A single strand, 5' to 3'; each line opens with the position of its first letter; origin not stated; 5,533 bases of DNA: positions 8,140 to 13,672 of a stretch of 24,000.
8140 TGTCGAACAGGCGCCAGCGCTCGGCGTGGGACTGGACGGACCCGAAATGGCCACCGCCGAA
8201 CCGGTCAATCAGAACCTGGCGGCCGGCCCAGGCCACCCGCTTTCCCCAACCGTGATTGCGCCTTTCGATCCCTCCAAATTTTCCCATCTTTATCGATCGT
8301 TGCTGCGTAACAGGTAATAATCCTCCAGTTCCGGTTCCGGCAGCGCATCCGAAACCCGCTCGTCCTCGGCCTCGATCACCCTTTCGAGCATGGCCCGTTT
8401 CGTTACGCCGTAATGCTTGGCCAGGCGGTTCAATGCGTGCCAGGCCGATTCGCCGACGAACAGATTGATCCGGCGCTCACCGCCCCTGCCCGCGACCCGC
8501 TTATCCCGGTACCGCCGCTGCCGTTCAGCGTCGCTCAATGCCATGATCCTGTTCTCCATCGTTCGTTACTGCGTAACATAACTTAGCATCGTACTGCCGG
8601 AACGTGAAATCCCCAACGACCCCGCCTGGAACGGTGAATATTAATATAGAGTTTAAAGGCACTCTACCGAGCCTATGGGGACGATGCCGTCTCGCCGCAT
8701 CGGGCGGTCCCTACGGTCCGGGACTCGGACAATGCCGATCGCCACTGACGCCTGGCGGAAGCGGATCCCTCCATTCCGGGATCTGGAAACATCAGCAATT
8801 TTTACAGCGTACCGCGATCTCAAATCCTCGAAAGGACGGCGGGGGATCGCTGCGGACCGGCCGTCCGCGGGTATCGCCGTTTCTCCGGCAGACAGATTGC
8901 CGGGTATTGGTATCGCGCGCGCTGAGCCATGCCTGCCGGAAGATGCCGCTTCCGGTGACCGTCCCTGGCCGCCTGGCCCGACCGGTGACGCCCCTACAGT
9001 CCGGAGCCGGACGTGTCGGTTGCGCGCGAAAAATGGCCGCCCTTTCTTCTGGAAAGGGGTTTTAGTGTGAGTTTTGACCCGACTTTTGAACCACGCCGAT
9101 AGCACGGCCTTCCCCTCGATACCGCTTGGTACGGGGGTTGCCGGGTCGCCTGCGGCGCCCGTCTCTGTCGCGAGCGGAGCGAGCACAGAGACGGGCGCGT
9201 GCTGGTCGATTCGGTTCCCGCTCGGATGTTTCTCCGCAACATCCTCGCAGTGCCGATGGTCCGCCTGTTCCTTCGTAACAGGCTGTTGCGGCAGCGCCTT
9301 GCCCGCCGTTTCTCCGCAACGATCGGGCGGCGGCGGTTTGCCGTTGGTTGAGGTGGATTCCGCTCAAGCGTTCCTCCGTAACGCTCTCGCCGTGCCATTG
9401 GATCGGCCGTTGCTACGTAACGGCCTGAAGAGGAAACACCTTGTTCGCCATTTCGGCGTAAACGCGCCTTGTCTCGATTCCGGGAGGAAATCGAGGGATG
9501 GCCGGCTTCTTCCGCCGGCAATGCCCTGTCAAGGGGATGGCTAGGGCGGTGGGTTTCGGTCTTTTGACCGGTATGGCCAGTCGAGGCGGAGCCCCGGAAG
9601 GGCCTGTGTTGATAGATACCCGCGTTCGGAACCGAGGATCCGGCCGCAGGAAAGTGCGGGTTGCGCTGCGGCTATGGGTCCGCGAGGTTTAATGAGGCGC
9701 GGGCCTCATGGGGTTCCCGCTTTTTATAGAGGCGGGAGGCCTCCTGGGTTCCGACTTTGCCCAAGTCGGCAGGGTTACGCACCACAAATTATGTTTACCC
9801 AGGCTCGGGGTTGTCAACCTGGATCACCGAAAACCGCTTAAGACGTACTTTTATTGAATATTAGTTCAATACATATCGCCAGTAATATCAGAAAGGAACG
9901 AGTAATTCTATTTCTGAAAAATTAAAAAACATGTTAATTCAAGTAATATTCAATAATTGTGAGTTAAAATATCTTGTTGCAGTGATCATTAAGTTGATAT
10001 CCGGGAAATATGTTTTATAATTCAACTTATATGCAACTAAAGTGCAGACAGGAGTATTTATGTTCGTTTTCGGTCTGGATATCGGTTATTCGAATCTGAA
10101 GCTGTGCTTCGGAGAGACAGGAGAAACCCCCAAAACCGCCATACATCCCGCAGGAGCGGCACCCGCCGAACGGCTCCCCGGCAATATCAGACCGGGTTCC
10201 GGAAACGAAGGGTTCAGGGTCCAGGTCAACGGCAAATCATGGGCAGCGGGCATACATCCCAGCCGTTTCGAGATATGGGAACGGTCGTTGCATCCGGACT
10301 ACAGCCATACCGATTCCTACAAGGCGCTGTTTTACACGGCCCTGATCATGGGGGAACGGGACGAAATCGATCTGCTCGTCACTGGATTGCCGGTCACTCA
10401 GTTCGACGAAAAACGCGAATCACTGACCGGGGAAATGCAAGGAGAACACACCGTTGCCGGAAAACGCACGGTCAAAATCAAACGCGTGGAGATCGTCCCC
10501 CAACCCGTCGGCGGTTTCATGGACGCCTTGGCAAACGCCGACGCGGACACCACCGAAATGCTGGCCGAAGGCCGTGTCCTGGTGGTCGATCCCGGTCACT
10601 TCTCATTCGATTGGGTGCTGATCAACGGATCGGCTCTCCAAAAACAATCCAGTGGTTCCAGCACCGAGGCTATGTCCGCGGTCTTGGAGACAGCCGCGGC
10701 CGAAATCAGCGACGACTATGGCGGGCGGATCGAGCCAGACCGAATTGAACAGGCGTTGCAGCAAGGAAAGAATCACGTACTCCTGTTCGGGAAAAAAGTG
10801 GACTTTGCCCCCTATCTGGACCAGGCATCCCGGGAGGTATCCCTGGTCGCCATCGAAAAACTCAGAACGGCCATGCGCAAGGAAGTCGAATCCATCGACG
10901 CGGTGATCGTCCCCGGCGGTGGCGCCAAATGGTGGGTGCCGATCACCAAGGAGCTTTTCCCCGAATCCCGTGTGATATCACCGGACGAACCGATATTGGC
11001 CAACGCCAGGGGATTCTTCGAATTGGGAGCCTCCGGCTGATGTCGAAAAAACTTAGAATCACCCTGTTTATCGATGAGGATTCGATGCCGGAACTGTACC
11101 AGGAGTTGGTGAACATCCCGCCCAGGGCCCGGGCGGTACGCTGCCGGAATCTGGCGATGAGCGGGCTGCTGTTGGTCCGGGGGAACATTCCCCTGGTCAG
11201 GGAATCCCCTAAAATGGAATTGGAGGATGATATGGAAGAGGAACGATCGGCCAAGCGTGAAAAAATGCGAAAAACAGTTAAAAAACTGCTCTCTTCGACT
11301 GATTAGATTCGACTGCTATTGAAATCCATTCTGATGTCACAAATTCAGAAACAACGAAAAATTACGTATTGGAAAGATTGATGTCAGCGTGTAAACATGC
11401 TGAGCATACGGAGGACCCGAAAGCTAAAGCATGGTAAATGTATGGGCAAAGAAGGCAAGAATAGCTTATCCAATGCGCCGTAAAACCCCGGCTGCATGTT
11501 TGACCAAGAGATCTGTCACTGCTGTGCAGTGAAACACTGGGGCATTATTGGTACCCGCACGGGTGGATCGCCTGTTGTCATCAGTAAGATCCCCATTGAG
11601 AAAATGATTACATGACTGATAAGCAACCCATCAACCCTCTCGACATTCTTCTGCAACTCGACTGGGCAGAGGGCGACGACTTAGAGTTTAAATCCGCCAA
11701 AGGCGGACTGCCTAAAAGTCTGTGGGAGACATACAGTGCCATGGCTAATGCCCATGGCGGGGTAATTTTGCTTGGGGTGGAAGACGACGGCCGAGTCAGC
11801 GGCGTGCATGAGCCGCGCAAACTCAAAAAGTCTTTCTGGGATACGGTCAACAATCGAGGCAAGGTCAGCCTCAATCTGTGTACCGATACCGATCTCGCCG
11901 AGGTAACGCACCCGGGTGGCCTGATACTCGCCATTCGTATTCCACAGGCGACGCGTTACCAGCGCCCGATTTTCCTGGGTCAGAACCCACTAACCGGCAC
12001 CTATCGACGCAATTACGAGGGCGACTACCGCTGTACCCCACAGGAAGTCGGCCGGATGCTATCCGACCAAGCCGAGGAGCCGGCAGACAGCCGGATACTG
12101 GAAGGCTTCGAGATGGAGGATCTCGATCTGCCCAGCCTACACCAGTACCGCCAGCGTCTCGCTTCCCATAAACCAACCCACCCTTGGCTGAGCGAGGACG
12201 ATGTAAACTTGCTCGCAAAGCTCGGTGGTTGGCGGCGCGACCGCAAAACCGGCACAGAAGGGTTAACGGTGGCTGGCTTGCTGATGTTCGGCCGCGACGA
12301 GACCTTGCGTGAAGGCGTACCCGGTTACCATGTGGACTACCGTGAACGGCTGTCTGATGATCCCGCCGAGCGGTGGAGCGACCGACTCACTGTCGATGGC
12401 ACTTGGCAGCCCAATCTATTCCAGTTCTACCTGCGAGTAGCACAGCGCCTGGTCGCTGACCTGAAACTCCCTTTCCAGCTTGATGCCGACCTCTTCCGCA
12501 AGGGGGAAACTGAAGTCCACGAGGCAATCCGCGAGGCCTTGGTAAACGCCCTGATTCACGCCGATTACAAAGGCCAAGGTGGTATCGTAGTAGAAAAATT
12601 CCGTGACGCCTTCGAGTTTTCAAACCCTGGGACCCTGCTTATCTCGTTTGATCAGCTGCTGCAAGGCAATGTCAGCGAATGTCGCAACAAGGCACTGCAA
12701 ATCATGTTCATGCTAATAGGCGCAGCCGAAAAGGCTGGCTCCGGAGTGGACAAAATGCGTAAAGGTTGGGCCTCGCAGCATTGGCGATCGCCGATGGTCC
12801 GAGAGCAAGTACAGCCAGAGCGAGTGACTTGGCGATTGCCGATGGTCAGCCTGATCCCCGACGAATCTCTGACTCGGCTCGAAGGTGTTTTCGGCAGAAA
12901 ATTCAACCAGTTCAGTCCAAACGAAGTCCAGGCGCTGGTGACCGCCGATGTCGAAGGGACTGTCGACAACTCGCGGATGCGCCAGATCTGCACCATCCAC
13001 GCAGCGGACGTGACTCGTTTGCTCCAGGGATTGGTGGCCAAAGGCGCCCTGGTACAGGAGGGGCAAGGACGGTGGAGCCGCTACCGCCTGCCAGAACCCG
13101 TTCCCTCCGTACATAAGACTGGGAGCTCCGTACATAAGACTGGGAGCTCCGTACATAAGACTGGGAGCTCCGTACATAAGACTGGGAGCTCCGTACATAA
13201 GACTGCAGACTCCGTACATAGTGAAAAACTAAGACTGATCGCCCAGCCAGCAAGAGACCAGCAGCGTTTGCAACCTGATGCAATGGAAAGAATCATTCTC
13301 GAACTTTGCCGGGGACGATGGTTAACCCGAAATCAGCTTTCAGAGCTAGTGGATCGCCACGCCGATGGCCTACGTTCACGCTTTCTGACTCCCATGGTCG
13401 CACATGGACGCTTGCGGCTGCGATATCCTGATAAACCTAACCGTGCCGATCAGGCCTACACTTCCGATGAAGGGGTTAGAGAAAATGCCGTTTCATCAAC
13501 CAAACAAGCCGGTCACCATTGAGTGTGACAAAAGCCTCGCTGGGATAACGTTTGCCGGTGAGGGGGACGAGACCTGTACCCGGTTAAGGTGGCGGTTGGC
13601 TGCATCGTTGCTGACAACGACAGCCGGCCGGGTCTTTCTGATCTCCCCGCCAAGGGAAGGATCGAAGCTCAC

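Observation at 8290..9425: Family of GTT-N7-AAC hairpin repeats with covarying stems, next to a small regulator and a tyrosine recombinase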

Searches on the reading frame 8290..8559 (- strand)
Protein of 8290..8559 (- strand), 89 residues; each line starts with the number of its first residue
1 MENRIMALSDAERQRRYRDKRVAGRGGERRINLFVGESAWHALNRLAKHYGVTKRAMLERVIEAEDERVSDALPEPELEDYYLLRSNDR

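Call 6: search_protein_families(library=pfam, proteins=[window:8290-8559:-], max_evalue=0.01)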
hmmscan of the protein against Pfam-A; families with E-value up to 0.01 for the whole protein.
window:8290-8559:- (89 aa): 1 family
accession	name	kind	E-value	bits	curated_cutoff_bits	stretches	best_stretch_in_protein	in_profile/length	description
PF10723.15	RepB-RCR_reg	-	9.7e-05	22.7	21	1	8-68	22-79/81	Replication regulatory protein RepB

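Call 44: find_homologous_proteins(query=window:8290-8559:-, max_evalue=0.001)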
Query window:8290-8559:- (89 aa): 6 proteins with E <= 0.001 among 9 candidates.
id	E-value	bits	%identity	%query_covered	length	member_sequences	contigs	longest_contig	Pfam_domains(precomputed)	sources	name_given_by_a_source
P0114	2.7e-47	176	100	94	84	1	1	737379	PF10723.16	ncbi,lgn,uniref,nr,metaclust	ncbi:RepB family protein [Methylohalobius crimeensis]|uniref:RepB family protein n=1 Tax=Methylohalo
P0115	1.0e-34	136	80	93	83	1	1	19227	PF10723.16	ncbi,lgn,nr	ncbi:MAG: hypothetical protein JXR29_06220 [Methylothermaceae bacterium]|nr:hypothetical protein [Me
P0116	2.6e-11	61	46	87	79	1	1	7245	PF10723.16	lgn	-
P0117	8.6e-11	60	45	87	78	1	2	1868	PF10723.16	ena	-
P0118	7.3e-9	53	49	87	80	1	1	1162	PF10723.16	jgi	jgi:hypothetical protein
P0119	1.7e-6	46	58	64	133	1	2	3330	-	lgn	-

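Call 46: find_encoding_contigs(protein=P0115, flank=10000, max_places=3)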
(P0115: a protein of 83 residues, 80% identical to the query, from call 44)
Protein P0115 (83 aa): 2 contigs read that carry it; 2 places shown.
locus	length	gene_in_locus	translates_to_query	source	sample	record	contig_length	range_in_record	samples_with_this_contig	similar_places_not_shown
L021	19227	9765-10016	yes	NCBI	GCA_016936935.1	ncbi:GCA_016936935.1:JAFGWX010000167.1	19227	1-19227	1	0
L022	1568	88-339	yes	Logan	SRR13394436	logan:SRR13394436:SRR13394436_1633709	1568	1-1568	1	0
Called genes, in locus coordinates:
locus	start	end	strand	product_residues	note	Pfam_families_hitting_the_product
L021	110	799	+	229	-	PF03703:bPH_2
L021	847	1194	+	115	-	PF13441:Gly-zipper_YMGG (weak), PF13436:Gly-zipper_OmpA (weak)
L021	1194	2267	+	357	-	PF07514:TraI_2, PF07515:TraI_2_C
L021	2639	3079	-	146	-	PF07467:BLIP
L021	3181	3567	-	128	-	PF13384:HTH_23, PF13518:HTH_28, PF13551:HTH_29, PF13565:HTH_32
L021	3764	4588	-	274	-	-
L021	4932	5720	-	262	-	PF13749:HATPase_c_4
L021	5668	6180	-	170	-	PF04326:SLFN_AlbA_2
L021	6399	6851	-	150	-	PF12728:HTH_17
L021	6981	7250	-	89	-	-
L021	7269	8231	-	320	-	PF17989:ALP_N, PF21522:MreB-like_C (weak)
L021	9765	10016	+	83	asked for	PF10723:RepB-RCR_reg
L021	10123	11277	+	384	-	PF12323:HTH_OrfB_IS605, PF01385:OrfB_IS605, PF07282:Cas12f1-like_TNB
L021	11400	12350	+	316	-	PF02899:Phage_int_SAM_1 (faint), PF12835:Integrase_1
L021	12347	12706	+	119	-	-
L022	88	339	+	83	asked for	PF10723:RepB-RCR_reg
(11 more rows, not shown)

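Call 47: find_encoding_contigs(protein=P0116, flank=5000, max_places=2)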
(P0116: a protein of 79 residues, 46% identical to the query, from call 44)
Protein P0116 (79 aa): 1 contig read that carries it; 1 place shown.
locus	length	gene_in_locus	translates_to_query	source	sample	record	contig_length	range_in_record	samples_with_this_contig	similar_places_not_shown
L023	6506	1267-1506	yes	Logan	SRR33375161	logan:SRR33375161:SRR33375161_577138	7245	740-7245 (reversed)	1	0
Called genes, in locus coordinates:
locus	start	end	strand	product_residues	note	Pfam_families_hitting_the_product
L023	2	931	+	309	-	?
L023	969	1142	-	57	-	PF02599:CsrA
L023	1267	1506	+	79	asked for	PF10723:RepB-RCR_reg (weak)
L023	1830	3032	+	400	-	PF13356:Arm-DNA-bind_3, PF24624:Int_N (faint), PF00589:Phage_integrase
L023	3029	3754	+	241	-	-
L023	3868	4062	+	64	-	PF12728:HTH_17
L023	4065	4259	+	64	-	-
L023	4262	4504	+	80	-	-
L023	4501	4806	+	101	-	-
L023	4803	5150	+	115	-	-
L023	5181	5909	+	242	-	-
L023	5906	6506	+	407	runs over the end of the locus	PF13481:AAA_25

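Call 54: search_protein_families(library=ncbifam, proteins=[window:8290-8544:-], max_evalue=0.01)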
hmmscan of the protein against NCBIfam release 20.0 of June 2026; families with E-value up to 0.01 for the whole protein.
window:8290-8544:- (84 aa): 1 family
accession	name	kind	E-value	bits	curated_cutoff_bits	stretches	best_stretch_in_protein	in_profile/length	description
NF010256.0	PRK13702.1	subfamily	2.7e-05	24.1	87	1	3-64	24-82/85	replication regulatory protein RepA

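Call 55: search_protein_families(library=phrogs, proteins=[window:8290-8544:-], max_evalue=0.01)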
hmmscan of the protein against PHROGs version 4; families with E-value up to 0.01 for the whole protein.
window:8290-8544:- (84 aa): 1 family
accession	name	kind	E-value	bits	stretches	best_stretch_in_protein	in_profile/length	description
phrog_10506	-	unknown function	2.6e-06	28.6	1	23-68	139-184/205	-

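Call 56: find_related_loci(query=A2, collection=metagenome_contigs, flank=4000)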
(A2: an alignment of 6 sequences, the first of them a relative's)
Query A2 (84 aa) in metagenome_contigs; peptide patterns used: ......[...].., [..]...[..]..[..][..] (x = any residue, [..] = any of these).
213 stretches matched a pattern; 3 encode a relative of the query (tblastn E <= 1e-3); 3 distinct loci.
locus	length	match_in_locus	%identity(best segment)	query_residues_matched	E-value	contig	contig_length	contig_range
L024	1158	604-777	59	1-57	2e-16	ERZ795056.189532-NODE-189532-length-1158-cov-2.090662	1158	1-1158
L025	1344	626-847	43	4-76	1e-15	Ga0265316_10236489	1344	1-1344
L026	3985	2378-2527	48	1-60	2e-9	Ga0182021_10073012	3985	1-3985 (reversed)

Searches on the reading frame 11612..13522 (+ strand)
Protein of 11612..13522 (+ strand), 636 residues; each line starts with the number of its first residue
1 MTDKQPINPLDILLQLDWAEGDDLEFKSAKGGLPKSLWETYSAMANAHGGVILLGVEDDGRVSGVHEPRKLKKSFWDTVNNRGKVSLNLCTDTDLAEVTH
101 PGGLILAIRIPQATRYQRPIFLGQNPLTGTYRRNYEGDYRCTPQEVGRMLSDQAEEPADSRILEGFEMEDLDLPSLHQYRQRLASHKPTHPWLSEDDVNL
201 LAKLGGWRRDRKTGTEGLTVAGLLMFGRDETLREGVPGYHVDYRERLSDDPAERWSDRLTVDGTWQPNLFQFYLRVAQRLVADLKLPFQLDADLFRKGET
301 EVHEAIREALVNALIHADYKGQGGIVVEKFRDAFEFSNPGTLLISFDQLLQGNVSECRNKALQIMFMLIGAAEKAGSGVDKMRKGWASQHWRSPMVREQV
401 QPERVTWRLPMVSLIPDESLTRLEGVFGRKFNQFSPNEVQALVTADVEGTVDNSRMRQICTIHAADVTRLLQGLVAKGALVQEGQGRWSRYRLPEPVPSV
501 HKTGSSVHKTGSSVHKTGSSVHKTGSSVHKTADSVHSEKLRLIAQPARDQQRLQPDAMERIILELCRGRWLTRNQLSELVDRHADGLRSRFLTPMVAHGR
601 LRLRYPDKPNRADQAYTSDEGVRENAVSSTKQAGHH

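Call 6: search_protein_families(library=pfam, proteins=[window:11612-13522:+], max_evalue=0.01)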
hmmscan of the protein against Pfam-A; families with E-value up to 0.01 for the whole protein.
window:11612-13522:+ (636 aa): 3 families
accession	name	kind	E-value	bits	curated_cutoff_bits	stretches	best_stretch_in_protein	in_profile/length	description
PF04326.19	SLFN_AlbA_2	-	2.6e-14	54.2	25.3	1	20-117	1-97/118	Schlafen, AlbA_2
PF13749.12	HATPase_c_4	-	6.7e-11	42.5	26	1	325-399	4-81/89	Putative ATP-dependent DNA helicase recG C-terminal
PF21247.3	Fic-like_C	-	0.007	16.7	27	0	570-616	14-61/64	Filamentation induced by cAMP protein Fic-like, C-terminal domain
